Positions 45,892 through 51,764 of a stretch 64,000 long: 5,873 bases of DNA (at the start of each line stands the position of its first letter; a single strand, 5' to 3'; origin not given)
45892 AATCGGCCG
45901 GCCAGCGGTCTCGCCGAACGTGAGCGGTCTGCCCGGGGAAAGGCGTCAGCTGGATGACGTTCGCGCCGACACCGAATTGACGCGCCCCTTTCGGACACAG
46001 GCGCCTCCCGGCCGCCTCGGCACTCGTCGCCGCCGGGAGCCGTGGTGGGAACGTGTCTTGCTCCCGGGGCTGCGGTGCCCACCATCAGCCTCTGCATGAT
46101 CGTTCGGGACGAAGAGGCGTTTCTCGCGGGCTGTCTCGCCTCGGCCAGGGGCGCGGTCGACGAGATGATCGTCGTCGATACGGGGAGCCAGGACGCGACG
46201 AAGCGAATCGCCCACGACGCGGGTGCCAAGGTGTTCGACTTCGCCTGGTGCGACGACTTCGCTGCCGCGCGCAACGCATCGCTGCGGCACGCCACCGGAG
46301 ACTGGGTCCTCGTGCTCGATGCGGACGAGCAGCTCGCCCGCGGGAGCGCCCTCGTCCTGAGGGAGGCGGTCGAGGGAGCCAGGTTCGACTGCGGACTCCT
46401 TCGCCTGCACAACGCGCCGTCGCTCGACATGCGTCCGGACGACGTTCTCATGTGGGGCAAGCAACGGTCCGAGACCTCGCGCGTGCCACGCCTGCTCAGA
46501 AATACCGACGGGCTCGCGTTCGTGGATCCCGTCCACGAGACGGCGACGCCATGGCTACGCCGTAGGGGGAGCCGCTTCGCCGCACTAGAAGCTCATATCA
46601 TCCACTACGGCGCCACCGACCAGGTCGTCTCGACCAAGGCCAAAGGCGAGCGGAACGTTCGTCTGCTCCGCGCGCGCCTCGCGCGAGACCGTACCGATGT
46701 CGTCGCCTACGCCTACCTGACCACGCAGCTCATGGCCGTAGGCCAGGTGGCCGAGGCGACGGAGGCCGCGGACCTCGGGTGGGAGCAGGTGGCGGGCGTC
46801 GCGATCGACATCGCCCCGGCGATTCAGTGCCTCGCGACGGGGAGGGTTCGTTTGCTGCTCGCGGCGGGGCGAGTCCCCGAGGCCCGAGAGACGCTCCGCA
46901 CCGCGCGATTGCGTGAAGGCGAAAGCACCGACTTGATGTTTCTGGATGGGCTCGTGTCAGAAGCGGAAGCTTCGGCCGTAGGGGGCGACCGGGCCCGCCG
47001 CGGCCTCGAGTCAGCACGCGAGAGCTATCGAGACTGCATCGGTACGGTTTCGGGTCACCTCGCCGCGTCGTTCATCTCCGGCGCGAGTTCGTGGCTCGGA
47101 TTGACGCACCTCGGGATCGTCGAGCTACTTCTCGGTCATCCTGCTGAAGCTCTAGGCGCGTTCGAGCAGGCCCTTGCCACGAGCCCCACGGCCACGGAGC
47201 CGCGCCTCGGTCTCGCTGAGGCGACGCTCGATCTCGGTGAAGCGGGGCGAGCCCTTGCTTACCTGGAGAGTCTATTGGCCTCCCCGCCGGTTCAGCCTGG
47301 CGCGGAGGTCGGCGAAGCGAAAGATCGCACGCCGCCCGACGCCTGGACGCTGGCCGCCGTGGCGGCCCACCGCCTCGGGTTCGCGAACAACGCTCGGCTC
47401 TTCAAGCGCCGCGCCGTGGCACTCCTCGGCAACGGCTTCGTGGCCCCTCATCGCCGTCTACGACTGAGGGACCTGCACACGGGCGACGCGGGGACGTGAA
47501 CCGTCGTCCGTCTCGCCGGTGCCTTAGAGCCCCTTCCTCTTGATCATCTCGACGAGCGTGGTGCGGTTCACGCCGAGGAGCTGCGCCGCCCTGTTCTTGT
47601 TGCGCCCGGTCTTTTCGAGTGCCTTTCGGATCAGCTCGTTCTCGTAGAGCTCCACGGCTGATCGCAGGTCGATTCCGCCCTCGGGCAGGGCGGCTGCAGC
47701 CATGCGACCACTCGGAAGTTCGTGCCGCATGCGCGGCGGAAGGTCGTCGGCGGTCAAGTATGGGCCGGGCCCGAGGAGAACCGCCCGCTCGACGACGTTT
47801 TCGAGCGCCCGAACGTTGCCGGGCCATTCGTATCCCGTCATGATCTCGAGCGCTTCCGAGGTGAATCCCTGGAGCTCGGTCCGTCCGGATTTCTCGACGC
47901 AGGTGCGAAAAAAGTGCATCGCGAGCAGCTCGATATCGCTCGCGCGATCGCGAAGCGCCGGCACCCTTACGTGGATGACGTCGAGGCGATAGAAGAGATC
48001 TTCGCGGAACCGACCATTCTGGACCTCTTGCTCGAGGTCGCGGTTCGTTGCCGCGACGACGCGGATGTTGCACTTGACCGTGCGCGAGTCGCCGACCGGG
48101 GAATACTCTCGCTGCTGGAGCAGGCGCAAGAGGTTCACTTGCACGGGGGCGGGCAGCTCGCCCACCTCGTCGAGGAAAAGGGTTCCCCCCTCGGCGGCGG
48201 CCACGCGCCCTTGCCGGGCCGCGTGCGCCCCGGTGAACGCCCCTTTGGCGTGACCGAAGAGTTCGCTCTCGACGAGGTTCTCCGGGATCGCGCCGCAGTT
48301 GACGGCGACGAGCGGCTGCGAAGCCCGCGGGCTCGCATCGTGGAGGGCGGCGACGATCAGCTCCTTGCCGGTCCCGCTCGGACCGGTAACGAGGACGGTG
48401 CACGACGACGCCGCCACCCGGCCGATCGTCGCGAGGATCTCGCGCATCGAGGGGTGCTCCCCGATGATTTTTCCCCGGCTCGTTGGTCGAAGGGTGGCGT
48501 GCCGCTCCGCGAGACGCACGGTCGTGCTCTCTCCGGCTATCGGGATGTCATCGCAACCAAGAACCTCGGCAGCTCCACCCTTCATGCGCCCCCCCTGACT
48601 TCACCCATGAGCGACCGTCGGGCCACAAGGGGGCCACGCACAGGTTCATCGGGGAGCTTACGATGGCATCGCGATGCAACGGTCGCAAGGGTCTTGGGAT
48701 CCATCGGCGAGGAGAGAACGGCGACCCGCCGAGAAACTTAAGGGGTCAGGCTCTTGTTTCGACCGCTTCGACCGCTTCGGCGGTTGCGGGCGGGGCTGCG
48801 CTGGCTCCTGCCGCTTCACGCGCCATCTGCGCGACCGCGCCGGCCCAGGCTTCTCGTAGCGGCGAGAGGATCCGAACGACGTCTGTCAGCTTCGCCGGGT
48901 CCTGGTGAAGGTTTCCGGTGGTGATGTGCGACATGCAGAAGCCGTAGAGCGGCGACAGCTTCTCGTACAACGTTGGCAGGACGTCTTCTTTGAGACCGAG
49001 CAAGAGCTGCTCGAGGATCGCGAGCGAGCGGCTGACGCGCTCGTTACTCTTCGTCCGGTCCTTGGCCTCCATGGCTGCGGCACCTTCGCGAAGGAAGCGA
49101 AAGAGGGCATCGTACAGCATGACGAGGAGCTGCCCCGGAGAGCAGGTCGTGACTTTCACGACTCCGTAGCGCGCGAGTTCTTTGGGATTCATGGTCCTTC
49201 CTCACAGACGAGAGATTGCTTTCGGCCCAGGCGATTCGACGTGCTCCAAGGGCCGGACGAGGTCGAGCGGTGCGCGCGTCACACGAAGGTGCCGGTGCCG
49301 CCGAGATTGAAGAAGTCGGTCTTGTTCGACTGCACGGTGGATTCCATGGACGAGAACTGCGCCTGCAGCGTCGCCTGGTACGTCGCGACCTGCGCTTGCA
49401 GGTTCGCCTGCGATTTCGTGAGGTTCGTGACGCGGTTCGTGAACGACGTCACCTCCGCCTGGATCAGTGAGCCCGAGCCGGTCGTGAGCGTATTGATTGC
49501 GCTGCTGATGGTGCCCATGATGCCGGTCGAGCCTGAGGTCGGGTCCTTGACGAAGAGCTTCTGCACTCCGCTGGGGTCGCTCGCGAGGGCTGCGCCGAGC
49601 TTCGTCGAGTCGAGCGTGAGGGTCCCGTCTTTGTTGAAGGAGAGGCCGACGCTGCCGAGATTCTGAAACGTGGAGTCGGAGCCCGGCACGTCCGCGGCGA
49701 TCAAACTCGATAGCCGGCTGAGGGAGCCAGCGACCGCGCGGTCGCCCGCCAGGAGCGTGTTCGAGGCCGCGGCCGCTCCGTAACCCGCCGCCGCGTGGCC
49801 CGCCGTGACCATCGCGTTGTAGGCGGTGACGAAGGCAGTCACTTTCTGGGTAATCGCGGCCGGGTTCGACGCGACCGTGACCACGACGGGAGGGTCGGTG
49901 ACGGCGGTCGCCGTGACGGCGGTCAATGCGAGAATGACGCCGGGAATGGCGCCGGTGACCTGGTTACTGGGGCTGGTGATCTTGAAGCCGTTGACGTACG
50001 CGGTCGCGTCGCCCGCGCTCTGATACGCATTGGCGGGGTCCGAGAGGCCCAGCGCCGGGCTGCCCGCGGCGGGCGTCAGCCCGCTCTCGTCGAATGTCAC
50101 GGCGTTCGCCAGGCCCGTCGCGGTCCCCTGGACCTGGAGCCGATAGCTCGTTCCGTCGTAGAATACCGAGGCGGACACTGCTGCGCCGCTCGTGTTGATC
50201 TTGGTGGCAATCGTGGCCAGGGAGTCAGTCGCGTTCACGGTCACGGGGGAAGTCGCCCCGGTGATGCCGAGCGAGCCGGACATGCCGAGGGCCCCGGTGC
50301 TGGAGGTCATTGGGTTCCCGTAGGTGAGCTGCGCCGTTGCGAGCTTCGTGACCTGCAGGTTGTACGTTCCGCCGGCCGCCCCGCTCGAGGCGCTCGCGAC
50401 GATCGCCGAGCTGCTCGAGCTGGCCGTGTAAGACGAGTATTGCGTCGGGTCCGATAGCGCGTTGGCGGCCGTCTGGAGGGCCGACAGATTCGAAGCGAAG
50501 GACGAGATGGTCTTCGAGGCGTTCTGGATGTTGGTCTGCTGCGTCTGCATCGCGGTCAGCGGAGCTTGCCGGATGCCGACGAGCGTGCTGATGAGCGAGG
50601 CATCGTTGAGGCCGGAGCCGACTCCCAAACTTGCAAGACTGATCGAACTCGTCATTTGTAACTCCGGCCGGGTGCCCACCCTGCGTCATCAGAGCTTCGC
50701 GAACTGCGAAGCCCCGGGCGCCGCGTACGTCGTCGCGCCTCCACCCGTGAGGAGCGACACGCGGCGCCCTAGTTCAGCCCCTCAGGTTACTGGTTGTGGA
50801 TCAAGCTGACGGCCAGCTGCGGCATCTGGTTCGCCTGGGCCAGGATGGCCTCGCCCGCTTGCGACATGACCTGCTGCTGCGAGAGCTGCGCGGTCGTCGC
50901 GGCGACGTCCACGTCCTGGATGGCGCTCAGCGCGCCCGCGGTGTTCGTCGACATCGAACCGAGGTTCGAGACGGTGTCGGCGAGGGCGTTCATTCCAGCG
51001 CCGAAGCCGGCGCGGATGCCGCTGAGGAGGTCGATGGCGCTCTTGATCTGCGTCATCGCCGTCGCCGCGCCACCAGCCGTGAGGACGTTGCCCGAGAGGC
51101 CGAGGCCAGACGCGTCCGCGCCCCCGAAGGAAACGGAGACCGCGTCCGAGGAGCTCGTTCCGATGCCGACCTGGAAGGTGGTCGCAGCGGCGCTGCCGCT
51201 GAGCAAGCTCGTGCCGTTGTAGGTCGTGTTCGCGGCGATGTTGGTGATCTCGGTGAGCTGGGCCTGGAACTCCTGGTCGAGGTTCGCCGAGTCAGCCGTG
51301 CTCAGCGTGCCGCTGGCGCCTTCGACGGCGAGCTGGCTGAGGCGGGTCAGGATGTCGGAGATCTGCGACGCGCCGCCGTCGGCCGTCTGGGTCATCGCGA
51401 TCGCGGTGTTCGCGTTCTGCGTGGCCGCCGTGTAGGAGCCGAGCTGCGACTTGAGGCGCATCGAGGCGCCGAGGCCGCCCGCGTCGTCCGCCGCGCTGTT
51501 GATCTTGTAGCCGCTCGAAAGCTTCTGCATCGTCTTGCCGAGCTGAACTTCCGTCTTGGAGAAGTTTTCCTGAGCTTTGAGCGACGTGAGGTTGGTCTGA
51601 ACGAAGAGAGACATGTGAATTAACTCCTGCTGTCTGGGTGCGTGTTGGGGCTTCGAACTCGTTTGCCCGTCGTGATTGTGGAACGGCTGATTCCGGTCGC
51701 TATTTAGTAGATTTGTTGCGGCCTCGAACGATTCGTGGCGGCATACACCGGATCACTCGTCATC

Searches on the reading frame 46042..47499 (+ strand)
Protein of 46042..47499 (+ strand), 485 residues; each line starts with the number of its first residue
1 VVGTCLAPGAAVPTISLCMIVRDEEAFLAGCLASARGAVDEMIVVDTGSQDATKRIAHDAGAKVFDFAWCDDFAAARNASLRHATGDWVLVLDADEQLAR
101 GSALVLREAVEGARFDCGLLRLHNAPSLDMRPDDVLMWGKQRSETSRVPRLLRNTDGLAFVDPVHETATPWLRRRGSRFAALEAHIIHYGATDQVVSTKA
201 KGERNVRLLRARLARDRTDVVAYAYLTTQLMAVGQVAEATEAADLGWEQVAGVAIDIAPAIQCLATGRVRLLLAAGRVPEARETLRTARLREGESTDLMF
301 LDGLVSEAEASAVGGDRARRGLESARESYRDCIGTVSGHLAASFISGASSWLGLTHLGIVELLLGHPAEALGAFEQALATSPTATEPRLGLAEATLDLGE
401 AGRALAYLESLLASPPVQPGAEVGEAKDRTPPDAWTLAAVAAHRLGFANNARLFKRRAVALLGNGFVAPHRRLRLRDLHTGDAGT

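Call 51: search_protein_families(library=pfam, proteins=[window:46042-47499:+], max_evalue=0.0001)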
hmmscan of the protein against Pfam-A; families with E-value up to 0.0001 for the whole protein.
window:46042-47499:+ (485 aa): 6 families
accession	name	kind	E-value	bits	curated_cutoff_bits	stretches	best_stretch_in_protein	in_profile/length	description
PF00535.33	Glycos_transf_2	-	4.8e-19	69.3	23.3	1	16-125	1-120/168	Glycosyl transferase family 2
PF14559.12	TPR_19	-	1.6e-10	41.6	25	1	364-416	4-56/68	Tetratricopeptide repeat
PF13704.12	Glyco_tranf_2_4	-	2.9e-07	31.3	27.5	1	22-98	1-84/98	Glycosyl transferase family 2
PF23914.1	TPR_CcmH_CycH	-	2.8e-05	24.4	42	0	356-412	55-114/158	Cytochrome c-type biogenesis protein H TPR domain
PF13432.12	TPR_16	-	6.9e-05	23.7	32.7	1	363-417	9-63/65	Tetratricopeptide repeat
PF13428.12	TPR_14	-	8e-05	23.4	23.5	0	356-394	6-44/44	Tetratricopeptide repeat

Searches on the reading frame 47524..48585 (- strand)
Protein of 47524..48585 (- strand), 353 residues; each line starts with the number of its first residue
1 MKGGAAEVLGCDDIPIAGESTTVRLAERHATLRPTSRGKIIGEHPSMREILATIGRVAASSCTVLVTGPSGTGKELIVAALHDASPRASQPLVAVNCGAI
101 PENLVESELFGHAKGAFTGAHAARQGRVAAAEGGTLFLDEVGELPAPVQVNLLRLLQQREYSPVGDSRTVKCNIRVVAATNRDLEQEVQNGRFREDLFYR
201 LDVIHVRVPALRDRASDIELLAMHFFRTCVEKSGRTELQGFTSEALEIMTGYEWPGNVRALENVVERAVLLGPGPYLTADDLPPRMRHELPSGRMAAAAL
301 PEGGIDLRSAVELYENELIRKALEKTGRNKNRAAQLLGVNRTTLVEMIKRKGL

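Call 51: search_protein_families(library=pfam, proteins=[window:47524-48585:-], max_evalue=0.0001)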
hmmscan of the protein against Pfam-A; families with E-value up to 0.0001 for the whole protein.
window:47524-48585:- (353 aa): 6 families
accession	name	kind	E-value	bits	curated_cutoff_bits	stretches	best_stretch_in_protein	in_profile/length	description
PF00158.32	Sigma54_activat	-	3.3e-69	232.3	20.2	1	40-206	1-167/168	Sigma-54 interaction domain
PF25601.1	AAA_lid_14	-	2.1e-23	82.4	27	1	212-294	1-82/87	AAA+ ATPase lid domain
PF14532.12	Sigma54_activ_2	-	6.7e-20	72.2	25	1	41-211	1-138/138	Sigma-54 interaction domain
PF07728.20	AAA_5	-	5e-10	40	22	1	64-183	2-124/139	AAA domain (dynein-related subfamily)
PF02954.25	HTH_8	-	2e-08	34.3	22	1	311-346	2-37/42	Bacterial regulatory protein, Fis family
PF01078.27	Mg_chelatase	-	8.1e-06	25.8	20.3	0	119-181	93-157/207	Magnesium chelatase, subunit ChlI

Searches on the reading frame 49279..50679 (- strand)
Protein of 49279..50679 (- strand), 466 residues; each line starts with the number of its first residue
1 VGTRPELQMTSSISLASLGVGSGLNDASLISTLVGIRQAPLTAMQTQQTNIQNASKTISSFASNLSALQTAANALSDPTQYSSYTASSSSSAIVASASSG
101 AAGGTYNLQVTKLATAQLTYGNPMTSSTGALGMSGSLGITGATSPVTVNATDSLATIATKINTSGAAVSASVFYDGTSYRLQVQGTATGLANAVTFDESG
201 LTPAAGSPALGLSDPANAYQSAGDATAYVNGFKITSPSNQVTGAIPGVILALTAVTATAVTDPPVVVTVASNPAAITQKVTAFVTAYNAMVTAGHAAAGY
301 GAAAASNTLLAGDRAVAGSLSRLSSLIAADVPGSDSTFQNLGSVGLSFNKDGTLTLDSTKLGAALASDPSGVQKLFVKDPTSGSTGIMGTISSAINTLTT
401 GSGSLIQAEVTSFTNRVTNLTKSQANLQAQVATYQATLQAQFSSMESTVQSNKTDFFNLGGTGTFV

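Call 51: search_protein_families(library=pfam, proteins=[window:49279-50679:-], max_evalue=0.0001)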
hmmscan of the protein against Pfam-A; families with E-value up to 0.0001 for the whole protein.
window:49279-50679:- (466 aa): 3 families
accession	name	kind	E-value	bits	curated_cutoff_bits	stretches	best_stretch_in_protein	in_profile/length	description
PF07195.17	FliD_C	-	6.2e-44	150.6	25.4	1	222-452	1-234/236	Flagellar hook-associated protein 2 C-terminus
PF02465.23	FliD_N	-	7.9e-18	65.3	24.8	1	22-117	1-97/97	Flagellar hook-associated protein 2 N-terminus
PF07196.18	Flagellin_IN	-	4.4e-06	27.2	22.7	1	140-185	7-53/55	Flagellin hook IN motif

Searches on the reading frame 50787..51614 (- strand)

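Call 79: search_protein_families(library=pfam, proteins=[window:50787-51614:-], max_evalue=0.0001)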
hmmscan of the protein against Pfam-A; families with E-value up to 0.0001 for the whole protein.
window:50787-51614:- (275 aa): 2 families
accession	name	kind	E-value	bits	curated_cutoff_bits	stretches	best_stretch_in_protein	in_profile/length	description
PF00669.25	Flagellin_N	-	2.5e-30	105.8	26.6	1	5-142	1-138/139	Bacterial flagellin N-terminal helical region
PF00700.27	Flagellin_C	-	2.1e-15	57.2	23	1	188-272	2-86/86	Bacterial flagellin C-terminal helical region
